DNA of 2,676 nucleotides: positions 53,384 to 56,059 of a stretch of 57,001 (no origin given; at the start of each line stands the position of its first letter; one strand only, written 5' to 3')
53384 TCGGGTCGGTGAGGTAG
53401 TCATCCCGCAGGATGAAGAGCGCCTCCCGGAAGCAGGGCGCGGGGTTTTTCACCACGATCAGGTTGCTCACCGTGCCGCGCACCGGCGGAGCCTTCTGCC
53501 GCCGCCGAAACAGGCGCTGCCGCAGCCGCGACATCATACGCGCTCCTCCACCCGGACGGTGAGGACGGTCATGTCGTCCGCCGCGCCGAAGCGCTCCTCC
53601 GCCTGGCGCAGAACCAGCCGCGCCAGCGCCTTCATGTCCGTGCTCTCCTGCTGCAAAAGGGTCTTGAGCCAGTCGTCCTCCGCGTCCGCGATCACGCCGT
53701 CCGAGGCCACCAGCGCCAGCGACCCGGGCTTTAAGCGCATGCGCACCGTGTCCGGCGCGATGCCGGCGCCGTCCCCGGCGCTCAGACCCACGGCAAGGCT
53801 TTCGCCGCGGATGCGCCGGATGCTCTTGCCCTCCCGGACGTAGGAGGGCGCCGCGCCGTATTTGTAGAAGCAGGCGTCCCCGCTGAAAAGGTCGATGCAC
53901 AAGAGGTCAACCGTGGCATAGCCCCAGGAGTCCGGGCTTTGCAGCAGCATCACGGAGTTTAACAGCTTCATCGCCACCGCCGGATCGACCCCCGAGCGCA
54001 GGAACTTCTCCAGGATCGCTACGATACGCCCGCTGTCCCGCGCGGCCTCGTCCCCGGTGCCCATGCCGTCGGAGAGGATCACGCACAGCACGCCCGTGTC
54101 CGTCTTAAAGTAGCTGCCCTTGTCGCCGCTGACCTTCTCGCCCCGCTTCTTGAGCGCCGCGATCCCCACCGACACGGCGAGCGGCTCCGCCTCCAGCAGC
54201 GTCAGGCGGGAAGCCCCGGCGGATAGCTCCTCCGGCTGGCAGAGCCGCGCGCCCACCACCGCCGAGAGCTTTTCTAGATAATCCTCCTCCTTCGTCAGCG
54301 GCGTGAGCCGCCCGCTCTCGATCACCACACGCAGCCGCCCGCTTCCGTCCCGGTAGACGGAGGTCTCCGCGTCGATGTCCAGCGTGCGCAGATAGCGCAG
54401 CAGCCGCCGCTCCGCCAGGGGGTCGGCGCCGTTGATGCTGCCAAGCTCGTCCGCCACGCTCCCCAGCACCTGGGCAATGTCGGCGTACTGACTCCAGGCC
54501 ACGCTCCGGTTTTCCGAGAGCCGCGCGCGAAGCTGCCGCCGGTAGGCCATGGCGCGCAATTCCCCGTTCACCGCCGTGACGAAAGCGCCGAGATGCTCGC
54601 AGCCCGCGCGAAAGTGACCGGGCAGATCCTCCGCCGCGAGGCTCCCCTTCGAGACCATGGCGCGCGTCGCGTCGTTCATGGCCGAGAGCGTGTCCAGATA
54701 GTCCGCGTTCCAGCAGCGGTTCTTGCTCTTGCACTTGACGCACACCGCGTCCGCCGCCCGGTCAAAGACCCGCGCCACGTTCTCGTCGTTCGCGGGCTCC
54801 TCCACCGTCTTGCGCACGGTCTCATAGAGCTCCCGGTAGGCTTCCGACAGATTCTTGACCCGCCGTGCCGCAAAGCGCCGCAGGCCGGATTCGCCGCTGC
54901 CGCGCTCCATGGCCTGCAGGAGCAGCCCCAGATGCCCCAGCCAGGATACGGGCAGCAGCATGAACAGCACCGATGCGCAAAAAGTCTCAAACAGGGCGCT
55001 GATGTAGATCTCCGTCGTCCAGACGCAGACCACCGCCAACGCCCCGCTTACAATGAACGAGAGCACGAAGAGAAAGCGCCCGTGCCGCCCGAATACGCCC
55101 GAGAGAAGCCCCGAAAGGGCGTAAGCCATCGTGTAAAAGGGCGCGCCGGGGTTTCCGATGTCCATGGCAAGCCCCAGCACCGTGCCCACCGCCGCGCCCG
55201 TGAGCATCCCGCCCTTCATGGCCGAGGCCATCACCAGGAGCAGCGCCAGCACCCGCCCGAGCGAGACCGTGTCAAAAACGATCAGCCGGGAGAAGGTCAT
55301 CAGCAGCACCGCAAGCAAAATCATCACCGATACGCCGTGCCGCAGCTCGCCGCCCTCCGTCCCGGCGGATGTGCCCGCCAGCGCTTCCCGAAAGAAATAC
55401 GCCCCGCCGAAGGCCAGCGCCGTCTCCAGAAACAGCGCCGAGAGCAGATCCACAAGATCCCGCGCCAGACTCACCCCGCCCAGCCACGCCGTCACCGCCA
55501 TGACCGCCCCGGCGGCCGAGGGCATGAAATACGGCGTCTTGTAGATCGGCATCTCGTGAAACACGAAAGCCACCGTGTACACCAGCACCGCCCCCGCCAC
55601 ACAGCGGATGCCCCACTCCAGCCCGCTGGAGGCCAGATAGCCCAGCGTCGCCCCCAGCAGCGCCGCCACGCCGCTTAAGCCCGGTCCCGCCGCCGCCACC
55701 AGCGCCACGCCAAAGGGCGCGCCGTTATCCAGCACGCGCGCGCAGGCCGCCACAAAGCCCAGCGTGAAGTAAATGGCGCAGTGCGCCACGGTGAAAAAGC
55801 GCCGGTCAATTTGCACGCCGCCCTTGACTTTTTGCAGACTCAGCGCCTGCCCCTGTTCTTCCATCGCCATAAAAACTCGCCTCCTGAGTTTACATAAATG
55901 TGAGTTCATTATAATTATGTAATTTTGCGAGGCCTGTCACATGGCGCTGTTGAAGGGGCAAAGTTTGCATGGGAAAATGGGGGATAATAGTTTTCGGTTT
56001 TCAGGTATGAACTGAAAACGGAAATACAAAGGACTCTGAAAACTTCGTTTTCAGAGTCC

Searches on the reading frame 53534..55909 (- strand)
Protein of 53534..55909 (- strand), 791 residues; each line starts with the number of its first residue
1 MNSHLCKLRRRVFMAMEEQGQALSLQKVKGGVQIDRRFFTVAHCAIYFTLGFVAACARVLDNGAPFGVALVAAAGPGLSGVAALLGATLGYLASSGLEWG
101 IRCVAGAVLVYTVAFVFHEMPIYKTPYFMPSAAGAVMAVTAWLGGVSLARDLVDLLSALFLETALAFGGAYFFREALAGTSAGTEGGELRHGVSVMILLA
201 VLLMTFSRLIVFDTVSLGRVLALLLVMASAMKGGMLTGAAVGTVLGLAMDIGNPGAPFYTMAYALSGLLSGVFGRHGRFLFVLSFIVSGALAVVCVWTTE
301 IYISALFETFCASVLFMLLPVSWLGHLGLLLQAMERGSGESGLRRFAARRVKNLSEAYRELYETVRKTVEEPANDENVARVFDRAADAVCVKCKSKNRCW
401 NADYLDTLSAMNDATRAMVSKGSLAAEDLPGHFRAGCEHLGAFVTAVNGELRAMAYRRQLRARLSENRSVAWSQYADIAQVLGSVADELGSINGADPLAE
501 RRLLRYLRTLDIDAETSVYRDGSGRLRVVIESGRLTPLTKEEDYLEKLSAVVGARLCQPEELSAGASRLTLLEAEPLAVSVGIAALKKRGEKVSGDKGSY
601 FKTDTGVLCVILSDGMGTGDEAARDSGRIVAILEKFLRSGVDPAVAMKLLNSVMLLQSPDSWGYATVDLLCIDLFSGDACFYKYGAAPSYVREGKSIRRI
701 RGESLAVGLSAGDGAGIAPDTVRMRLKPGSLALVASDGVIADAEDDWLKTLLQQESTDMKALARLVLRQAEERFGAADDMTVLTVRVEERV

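Call 45: search_protein_families(library=pfam, proteins=[window:53534-55909:-])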
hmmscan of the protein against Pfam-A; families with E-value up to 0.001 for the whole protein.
window:53534-55909:- (791 aa): 2 families
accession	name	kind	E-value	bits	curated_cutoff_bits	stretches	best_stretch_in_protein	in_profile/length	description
PF19732.4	SpoIIE_N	-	5.7e-38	131.3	27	1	18-514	15-520/605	Stage II sporulation protein E N-terminal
PF07228.17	SpoIIE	-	2.6e-23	83.4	25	1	606-787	3-191/192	Stage II sporulation protein E (SpoIIE)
